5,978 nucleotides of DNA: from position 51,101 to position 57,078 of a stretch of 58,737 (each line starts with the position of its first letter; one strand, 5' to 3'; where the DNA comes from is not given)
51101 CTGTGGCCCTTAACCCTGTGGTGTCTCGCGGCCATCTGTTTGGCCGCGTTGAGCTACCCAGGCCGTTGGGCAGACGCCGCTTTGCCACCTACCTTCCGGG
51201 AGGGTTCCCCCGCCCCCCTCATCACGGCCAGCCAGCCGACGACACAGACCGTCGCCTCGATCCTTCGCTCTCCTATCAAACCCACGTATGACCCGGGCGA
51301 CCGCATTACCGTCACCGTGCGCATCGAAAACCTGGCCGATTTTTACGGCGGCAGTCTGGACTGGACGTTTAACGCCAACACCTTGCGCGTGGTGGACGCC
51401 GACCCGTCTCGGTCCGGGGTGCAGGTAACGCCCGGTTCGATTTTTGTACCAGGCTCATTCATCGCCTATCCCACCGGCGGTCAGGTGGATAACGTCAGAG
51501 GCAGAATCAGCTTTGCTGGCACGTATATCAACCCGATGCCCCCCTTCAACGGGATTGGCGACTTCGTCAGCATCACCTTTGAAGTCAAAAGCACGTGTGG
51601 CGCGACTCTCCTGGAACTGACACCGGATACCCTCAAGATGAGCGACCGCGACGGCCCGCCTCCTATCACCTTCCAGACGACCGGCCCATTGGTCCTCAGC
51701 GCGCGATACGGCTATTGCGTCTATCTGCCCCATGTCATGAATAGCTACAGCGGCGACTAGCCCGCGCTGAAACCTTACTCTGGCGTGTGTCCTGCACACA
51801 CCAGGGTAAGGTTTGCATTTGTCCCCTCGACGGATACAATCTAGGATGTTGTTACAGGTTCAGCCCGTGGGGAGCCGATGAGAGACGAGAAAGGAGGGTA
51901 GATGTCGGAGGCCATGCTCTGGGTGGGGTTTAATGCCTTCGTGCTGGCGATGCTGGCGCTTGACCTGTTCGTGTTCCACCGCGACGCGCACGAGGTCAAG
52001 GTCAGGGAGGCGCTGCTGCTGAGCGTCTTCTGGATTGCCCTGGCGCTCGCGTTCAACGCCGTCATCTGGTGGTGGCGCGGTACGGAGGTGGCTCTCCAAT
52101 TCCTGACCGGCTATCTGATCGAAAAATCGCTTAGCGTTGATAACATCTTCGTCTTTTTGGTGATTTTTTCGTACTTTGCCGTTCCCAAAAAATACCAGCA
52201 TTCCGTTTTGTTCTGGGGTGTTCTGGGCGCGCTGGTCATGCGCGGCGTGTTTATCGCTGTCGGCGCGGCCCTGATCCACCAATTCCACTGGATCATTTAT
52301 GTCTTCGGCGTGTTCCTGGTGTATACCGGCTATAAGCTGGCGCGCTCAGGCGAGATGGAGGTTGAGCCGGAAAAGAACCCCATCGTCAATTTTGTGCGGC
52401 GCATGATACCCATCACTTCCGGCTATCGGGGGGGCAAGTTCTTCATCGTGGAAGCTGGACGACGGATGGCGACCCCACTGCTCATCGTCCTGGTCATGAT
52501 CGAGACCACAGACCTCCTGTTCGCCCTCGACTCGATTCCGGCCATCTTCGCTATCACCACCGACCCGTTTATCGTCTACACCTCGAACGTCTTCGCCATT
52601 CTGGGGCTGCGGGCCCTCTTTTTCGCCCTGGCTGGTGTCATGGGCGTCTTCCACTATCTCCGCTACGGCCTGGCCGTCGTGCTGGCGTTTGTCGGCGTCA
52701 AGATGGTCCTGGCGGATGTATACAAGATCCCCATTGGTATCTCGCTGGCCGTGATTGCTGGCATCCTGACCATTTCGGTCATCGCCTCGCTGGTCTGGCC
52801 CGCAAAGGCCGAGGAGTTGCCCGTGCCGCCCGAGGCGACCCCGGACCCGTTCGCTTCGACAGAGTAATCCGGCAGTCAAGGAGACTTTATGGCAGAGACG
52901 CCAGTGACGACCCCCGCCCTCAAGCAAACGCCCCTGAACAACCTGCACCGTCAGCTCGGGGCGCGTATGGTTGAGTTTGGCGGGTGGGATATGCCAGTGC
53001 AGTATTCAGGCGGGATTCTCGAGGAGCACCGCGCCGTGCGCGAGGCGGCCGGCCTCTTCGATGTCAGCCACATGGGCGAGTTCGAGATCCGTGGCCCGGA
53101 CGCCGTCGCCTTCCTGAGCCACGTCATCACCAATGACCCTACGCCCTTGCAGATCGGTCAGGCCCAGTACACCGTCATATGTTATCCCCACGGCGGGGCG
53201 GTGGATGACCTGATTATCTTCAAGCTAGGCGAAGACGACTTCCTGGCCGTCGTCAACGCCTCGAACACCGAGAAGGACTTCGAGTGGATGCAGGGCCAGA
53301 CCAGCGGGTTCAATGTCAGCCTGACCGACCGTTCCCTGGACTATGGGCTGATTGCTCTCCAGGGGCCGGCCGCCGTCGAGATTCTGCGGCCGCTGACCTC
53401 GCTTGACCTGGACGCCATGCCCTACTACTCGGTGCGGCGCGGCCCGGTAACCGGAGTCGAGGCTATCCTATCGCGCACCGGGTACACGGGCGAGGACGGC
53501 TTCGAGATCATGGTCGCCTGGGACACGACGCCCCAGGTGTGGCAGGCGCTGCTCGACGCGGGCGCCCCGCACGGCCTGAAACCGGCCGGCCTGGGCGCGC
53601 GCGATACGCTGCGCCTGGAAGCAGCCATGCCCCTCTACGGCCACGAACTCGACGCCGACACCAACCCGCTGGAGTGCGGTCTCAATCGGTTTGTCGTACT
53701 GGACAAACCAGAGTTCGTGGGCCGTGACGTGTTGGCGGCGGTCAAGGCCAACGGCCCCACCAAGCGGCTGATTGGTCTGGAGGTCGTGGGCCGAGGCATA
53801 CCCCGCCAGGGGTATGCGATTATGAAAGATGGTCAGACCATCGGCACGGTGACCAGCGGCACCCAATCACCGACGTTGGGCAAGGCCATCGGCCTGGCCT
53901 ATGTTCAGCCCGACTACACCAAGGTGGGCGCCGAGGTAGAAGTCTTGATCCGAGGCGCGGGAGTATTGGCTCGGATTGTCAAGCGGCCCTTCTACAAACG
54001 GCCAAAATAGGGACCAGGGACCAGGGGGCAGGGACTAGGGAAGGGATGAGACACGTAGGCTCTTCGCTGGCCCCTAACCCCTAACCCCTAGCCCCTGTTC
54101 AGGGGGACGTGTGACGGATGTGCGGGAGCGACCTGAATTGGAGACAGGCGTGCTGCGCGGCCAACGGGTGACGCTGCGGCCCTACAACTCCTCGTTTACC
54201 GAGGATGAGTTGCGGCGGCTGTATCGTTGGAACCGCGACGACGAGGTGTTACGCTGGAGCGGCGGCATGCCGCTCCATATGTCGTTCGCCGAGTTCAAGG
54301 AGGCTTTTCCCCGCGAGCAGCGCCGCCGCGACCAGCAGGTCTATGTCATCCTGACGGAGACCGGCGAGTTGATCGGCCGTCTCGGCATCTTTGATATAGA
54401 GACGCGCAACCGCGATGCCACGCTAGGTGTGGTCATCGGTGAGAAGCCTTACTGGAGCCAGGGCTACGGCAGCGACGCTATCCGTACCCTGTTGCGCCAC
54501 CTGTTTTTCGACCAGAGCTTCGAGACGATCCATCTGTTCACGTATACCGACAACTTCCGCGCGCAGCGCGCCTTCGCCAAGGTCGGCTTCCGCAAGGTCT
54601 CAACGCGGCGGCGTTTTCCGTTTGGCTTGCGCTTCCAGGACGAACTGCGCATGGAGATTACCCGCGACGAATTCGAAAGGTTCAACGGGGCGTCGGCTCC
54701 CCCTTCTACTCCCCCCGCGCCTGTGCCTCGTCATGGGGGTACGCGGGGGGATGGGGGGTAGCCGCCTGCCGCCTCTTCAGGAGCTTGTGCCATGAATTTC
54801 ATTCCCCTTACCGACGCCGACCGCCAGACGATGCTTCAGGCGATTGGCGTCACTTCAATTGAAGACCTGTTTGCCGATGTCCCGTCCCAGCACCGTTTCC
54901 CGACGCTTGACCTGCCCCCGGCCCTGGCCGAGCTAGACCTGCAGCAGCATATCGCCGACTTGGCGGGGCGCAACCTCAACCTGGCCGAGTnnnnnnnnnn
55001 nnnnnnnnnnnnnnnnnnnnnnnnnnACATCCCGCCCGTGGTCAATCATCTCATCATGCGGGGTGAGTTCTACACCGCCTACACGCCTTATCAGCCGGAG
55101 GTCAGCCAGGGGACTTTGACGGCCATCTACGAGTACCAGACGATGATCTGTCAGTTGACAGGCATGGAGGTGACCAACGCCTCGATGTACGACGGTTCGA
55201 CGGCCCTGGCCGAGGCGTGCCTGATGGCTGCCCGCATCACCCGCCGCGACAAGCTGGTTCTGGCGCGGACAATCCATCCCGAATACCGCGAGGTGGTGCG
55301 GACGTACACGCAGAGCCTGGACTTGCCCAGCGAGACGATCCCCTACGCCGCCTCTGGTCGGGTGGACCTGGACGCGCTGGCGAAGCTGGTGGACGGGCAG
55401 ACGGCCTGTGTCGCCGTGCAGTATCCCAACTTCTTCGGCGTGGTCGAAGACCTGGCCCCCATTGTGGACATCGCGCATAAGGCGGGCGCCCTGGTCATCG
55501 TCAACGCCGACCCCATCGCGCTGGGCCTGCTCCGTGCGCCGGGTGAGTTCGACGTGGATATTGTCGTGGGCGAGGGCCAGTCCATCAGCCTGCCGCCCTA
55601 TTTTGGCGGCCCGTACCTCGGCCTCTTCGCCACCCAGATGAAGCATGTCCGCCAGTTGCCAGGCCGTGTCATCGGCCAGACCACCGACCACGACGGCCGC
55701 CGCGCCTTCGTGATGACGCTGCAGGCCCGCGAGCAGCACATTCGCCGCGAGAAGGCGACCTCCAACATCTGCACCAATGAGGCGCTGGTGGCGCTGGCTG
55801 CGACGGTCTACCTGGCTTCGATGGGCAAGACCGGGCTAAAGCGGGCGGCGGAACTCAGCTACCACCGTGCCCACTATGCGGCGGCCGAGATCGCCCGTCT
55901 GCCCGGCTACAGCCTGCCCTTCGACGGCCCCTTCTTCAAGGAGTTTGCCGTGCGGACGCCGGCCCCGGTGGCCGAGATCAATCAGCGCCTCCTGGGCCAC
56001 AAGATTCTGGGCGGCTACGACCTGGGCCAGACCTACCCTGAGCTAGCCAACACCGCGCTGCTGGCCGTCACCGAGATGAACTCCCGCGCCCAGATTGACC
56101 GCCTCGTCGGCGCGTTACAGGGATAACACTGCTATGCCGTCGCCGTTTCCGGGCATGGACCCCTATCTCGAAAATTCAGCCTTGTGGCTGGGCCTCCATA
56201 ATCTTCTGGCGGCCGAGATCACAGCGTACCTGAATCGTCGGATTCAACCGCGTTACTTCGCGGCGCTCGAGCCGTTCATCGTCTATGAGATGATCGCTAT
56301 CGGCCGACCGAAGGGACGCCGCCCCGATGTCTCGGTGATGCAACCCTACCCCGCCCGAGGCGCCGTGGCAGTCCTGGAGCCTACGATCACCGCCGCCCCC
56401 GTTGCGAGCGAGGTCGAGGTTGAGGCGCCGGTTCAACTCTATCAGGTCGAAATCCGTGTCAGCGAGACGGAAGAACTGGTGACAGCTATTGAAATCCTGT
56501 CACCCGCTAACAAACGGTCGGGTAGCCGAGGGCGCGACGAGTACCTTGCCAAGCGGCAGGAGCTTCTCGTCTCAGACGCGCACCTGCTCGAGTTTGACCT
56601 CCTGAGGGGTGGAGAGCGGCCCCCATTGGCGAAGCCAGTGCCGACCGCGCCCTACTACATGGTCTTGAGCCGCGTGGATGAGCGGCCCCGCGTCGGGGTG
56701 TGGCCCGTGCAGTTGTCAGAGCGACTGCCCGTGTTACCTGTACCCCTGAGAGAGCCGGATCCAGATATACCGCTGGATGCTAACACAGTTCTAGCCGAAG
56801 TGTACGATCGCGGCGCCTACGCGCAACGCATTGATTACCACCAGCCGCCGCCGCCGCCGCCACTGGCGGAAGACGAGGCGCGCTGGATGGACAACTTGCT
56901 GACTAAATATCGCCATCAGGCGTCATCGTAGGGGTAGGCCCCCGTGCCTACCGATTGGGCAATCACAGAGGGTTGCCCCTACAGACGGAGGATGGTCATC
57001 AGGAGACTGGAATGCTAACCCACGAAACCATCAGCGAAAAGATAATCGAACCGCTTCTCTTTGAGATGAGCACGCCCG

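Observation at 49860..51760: Dockerin and cohesin in the same polypeptide, followed by a separately transcribed secreted cohesin paralog sharing a C-terminal (F/Y)C(L/V)(F/Y)LP(L/H)V motif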

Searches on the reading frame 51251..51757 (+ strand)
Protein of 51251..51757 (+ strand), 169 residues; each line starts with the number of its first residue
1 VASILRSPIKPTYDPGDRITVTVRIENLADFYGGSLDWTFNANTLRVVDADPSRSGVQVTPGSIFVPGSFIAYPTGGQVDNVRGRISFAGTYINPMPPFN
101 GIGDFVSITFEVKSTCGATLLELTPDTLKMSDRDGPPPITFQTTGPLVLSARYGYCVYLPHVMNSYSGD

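Call 26: search_protein_representatives(alignment_id=A2)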
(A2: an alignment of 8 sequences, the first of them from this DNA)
Query: 8 sequences, 169 profile positions. Proteins with E-value up to 0.001 (for the whole library): 3575; up to 1e-10: 1471; up to 1e-30: 45. The best 150 are listed.
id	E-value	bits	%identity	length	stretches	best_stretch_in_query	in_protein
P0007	1.7e-77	275.1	-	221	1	1-169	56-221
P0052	3.2e-73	261.2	-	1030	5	5-154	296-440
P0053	5.7e-59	214.8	-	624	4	2-151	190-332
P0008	2.5e-55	202.9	-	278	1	2-164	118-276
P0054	1.2e-51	191.0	-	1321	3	17-130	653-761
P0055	9.1e-44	165.3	-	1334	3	11-164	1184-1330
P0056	9.5e-44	165.2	-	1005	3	3-127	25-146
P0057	1.6e-43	164.5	-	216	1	2-166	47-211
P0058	3.2e-41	157.0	-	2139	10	10-136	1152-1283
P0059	3.4e-41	157.0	-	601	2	2-146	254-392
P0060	1.2e-40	155.2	-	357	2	8-165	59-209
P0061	1.6e-40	154.8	-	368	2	6-145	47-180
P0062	1.9e-40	154.5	-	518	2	3-152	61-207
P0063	2.6e-40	154.0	-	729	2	15-112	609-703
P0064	4.8e-40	153.2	-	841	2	8-139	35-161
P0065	1.0e-39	152.2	-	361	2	8-147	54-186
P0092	7.0e-31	123.4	-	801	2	15-165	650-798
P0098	4.3e-30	120.8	-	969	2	9-165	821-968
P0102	2.2e-29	118.5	-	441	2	12-163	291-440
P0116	1.4e-27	112.6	-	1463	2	4-165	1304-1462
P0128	3.3e-26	108.2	-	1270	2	14-163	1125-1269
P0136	1.4e-25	106.1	-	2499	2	3-165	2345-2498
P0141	5.5e-25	104.2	-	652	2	2-164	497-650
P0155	2.7e-23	98.7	-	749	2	1-166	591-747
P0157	3.2e-23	98.4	-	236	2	12-164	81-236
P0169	2.6e-22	95.5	-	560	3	2-165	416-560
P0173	5.5e-22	94.4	-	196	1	14-163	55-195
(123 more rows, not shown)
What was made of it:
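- The library holds 3575 representatives of this cohesin subfamily (call 26).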

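Call 35: find_related_loci(query=A2, collection=genome_contigs, flank=6000)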
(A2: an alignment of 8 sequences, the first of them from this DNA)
Query A2 (169 aa) in genome_contigs; peptide patterns used: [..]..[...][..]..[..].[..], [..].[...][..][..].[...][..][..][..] (x = any residue, [..] = any of these).
147 stretches matched a pattern; 1 encode a relative of the query (tblastn E <= 1e-3); 1 distinct loci.
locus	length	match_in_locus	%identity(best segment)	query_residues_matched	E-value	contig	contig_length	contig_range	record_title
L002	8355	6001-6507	76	1-169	4e-88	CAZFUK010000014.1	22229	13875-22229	MAG TPA_asm: uncultured Anaerolineales bacterium isolate SRP189682_co1_195 genome assembly, contig: NODE_4054_length_222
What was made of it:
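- Tried and rejected: Only one related genome contig (L002) could be fetched (call 35).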

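Call 39: search_protein_families(library=ncbifam, proteins=[P0141, P0155, P0169, P0173, P0157, P0102, P0092, P0098, P0061, P0065], max_evalue=1)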
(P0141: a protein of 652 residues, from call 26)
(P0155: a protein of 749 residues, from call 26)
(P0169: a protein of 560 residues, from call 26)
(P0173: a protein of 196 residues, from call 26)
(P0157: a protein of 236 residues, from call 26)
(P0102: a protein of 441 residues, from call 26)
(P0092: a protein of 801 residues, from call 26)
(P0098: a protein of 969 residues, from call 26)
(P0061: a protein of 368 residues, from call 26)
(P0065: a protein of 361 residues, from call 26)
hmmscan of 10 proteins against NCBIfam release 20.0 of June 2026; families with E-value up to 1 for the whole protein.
P0141 (652 aa): 4 families
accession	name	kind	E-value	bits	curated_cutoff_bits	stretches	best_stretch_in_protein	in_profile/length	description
TIGR03804.1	para_beta_helix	repeat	1.3e-08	34.3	19.45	2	60-95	8-43/44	parallel beta-helix repeat protein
TIGR04247.1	NosD_copper_fam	subfamily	1.3e-06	27.2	300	1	51-167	193-317/377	nitrous oxide reductase family maturation protein NosD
NF052345.1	S_layer_anammox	exception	5e-06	24.2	1400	1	316-397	1305-1386/1596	Kustd1514 family S-layer glycoprotein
TIGR03805.1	beta_helix_1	subfamily_domain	0.00051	19.2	141.5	1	43-140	77-175/314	parallel beta-helix domain-containing protein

P0155 (749 aa): 2 families
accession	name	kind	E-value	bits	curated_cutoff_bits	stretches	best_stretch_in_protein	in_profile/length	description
NF042425.1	Amuc_1099_fam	equivalog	0.00061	19.4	50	1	14-43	122-151/321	Amuc_1099 family pilus-like system protein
NF052345.1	S_layer_anammox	exception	0.0011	16.5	1400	1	410-494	1303-1387/1596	Kustd1514 family S-layer glycoprotein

P0169 (560 aa): 1 family
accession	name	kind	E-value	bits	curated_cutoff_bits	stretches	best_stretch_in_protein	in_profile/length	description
TIGR00275.1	TIGR00275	subfamily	0.12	11.2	183.8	1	166-233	330-393/401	aminoacetone oxidase family FAD-binding enzyme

P0173 (196 aa): 0 families

P0157 (236 aa): 1 family
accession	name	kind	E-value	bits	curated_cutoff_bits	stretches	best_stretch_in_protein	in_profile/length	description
NF033582.2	blaALI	exception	0.038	13.8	450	1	185-228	43-87/245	ALI family subclass B1 metallo-beta-lactamase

P0102 (441 aa): 0 families

P0092 (801 aa): 3 families
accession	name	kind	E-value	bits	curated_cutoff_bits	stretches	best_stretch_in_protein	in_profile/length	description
NF052345.1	S_layer_anammox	exception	9.8e-06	23.2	1400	1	460-547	1300-1391/1596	Kustd1514 family S-layer glycoprotein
TIGR02422.1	protocat_beta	equivalog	0.016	14.9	296.4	1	499-539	112-148/220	protocatechuate 3,4-dioxygenase subunit beta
NF007876.0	PRK10580.1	equivalog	0.16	10.8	736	1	1-33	352-384/457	proline-specific permease ProY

P0098 (969 aa): 3 families
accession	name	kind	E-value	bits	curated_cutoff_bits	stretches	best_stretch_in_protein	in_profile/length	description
TIGR01451.2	B_ant_repeat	repeat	3.6e-08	33.3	24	2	6-53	3-50/53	DUF11 type repeat protein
NF052345.1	S_layer_anammox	exception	1.1e-06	26.4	1400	1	641-717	1311-1387/1596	Kustd1514 family S-layer glycoprotein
TIGR04226.1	RrgB_K2N_iso_D2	domain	0.13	13.1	30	0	13-93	19-106/123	isopeptide-forming domain-containing fimbrial protein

P0061 (368 aa): 3 families
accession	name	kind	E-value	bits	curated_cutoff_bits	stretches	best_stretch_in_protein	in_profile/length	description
NF011323.0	PRK14736.1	subfamily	0.016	15.1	145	1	322-357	41-76/133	F0F1 ATP synthase subunit epsilon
NF041293.1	G6PDh_Azf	equivalog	0.21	11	400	0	47-90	43-85/252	NAD-dependent glucose-6-phosphate dehydrogenase Azf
NF041908.1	HVO_2922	equivalog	0.61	10.2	90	0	168-194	19-45/54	HVO_2922 family protein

P0065 (361 aa): 2 families
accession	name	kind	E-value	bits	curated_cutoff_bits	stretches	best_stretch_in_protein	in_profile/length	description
TIGR02234.1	trp_oprn_chp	hypoth_equivalog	0.022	14.6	71.15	1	10-46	71-107/202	TIGR02234 family membrane protein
TIGR02945.1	SUF_assoc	equivalog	0.067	13.6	143.4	0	66-91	59-84/99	SUF system Fe-S cluster assembly protein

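Call 70: list_cluster_members(proteins=[P0141, P0128, P0136, P0098, P0155, P0169, P0173, P0157, P0092, P0116])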
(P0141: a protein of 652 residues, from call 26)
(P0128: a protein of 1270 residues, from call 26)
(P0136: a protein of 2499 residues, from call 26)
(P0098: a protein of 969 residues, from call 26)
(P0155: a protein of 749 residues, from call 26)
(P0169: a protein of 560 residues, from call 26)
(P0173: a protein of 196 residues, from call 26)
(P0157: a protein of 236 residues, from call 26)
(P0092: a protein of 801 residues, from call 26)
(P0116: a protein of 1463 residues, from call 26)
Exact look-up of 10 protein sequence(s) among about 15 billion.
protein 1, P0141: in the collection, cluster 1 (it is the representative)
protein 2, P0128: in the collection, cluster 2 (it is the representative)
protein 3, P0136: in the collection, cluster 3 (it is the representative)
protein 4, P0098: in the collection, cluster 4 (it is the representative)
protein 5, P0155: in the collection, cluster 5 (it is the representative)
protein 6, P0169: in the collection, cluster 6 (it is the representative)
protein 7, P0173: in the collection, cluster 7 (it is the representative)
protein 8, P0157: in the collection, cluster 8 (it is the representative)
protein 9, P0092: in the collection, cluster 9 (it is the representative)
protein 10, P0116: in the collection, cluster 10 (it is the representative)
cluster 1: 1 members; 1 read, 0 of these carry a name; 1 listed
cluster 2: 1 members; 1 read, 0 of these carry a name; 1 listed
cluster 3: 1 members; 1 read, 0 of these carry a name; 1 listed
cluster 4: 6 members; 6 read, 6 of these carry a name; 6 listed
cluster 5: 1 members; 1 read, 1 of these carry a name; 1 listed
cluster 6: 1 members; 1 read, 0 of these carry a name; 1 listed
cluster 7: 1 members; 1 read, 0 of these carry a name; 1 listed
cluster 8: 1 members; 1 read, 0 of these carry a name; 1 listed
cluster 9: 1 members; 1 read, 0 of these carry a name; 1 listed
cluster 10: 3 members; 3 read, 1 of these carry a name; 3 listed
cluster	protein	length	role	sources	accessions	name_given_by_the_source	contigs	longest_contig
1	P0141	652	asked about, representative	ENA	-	-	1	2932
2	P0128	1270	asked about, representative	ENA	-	-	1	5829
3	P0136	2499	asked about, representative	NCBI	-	-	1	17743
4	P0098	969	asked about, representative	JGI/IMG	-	uncharacterized repeat protein (TIGR01451 family)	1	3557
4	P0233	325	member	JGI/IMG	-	hypothetical protein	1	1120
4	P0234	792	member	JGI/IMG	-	uncharacterized repeat protein (TIGR01451 family)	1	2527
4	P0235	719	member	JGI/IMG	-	uncharacterized repeat protein (TIGR01451 family)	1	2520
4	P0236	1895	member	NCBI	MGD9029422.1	MAG: cohesin domain-containing protein, partial [Anaerolineae bacterium]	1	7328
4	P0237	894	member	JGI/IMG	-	uncharacterized repeat protein (TIGR01451 family)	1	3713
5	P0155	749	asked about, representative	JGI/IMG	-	hypothetical protein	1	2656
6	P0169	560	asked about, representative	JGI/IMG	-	-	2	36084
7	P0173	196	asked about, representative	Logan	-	-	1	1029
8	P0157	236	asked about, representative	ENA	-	-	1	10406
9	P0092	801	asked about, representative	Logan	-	-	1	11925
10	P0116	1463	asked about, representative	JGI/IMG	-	-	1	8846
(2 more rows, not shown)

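Call 71: search_solved_structures(query=A2, max_evalue=0.01, show_alignments=1)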
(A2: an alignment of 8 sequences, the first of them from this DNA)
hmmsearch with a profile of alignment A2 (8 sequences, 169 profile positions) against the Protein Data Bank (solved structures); distinct sequences matched with E-value up to 0.01: 17.
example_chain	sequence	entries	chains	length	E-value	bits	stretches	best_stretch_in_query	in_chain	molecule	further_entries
3l8q_A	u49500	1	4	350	1.7e-11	47.2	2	10-114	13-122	Cellulosomal scaffoldin adaptor protein B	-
1zv9_A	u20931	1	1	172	7.7e-06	28.8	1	10-114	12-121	Cellulosomal scaffoldin adaptor protein B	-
1qzn_A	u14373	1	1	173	7.9e-06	28.8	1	10-114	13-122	cellulosomal scaffoldin adaptor protein B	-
3f2l_A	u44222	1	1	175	8.2e-06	28.7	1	10-114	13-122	Cellulosomal scaffoldin adaptor protein B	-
3bwz_A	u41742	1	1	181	9e-06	28.6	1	10-114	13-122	Cellulosomal scaffoldin adaptor protein B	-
2bm3_A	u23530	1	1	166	9.2e-05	25.3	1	14-114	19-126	SCAFFOLDING DOCKERIN BINDING PROTEIN A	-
3kcp_B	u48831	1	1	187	0.00012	24.9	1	14-114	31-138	Cellulosome anchoring protein, cohesin region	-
2b59_A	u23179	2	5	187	0.00012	24.9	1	14-114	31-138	COG1196: Chromosome segregation ATPases | Scaffolding dockerin binding protein A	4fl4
5g5d_A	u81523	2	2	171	0.00012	24.9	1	10-122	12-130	CELLULOSOME ANCHORING PROTEIN COHESIN REGION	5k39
5m0y_A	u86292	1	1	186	0.00014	24.7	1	14-112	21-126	Cellulosome anchoring protein cohesin region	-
1tyj_A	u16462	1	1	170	0.00017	24.4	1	12-153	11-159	cellulosomal scaffoldin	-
2y3n_A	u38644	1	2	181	0.00018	24.4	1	11-153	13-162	CELLULOSOMAL SCAFFOLDIN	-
6kg8_A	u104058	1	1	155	0.00043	23.1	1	14-150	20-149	Probably cellulosomal scaffolding protein, secreted cellulose-binding and cohesin domain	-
6kgc_A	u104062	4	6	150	0.00046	23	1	14-150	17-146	Probably cellulosomal scaffolding protein, secreted cellulose-binding and cohesin domain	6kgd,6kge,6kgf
3fnk_A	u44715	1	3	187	0.00048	23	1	10-67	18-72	Cellulosomal scaffoldin adaptor protein B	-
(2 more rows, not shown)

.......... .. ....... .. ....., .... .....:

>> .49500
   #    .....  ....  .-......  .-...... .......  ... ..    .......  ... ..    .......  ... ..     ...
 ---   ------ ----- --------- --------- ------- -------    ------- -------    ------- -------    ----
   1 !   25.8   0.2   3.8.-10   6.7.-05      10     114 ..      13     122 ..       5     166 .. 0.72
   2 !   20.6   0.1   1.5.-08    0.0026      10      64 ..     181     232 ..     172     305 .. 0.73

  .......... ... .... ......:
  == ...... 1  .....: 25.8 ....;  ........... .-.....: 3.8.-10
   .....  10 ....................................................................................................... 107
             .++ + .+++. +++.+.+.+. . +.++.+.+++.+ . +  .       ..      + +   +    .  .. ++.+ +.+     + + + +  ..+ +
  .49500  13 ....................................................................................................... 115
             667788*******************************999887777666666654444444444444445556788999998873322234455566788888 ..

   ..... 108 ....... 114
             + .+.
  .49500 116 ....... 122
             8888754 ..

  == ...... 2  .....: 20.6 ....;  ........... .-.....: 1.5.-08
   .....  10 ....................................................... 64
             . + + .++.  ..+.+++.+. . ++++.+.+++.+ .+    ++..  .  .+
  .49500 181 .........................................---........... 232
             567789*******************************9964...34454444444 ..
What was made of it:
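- Closest known: Cellulosome anchoring pair of Clostridium thermocellum: CipA. Same: The cohesins are closest by sequence to type II anchoring/adaptor cohesins (call 71).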

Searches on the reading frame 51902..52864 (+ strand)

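Call 6: search_protein_families(library=pfam, proteins=[window:51902-52864:+], max_evalue=0.1)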
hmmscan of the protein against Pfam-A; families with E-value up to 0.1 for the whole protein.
window:51902-52864:+ (321 aa): 1 family
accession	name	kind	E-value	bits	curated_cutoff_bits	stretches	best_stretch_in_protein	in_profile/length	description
PF03741.22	TerC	-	1.1e-53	182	27.8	1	68-271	1-177/178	Integral membrane protein TerC family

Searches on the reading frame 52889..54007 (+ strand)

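Call 6: search_protein_families(library=pfam, proteins=[window:52889-54007:+], max_evalue=0.1)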
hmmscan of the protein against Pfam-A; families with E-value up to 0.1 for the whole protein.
window:52889-54007:+ (373 aa): 3 families
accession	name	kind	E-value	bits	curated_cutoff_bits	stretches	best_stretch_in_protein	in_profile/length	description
PF01571.26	GCV_T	-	6.8e-101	337.2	25.6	1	16-267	1-254/255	Aminomethyltransferase folate-binding domain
PF08669.17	GCV_T_C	-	2.1e-26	92.1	25.9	1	292-370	1-80/80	Glycine cleavage T-protein C-terminal barrel domain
PF25455.1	Beta-barrel_CAF17_C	-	0.025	14.8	25.7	1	292-350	3-53/70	CAF17, C-terminal beta-barrel domain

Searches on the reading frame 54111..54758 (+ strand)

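Call 60: search_protein_families(library=pfam, proteins=[window:54111-54758:+], max_evalue=0.001)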
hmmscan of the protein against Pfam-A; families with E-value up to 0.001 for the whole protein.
window:54111-54758:+ (216 aa): 3 families
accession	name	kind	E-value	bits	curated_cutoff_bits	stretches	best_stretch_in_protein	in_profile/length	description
PF13302.13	Acetyltransf_3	-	1.7e-20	74.6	25.4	1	19-161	1-138/138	Acetyltransferase (GNAT) domain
PF00583.31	Acetyltransf_1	-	3.1e-11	44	20.7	1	61-160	15-116/116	Acetyltransferase (GNAT) family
PF13523.12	Acetyltransf_8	-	2.8e-07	30.7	27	1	31-164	3-141/145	Acetyltransferase (GNAT) domain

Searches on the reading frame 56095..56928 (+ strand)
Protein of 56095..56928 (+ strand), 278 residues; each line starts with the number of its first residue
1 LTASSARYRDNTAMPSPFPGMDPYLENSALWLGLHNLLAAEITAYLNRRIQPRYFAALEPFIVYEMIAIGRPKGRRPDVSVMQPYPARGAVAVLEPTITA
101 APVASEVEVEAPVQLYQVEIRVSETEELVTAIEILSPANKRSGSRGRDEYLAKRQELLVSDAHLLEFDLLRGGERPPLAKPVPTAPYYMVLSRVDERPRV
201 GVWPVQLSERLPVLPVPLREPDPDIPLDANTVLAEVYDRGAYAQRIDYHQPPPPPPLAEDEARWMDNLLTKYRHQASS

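Call 60: search_protein_families(library=pfam, proteins=[window:56095-56928:+], max_evalue=0.001)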
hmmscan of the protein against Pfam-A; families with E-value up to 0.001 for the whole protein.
window:56095-56928:+ (278 aa): 1 family
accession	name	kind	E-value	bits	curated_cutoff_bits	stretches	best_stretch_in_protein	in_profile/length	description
PF13267.11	DUF4058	-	8e-75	251.9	25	1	14-267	1-253/254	Protein of unknown function (DUF4058)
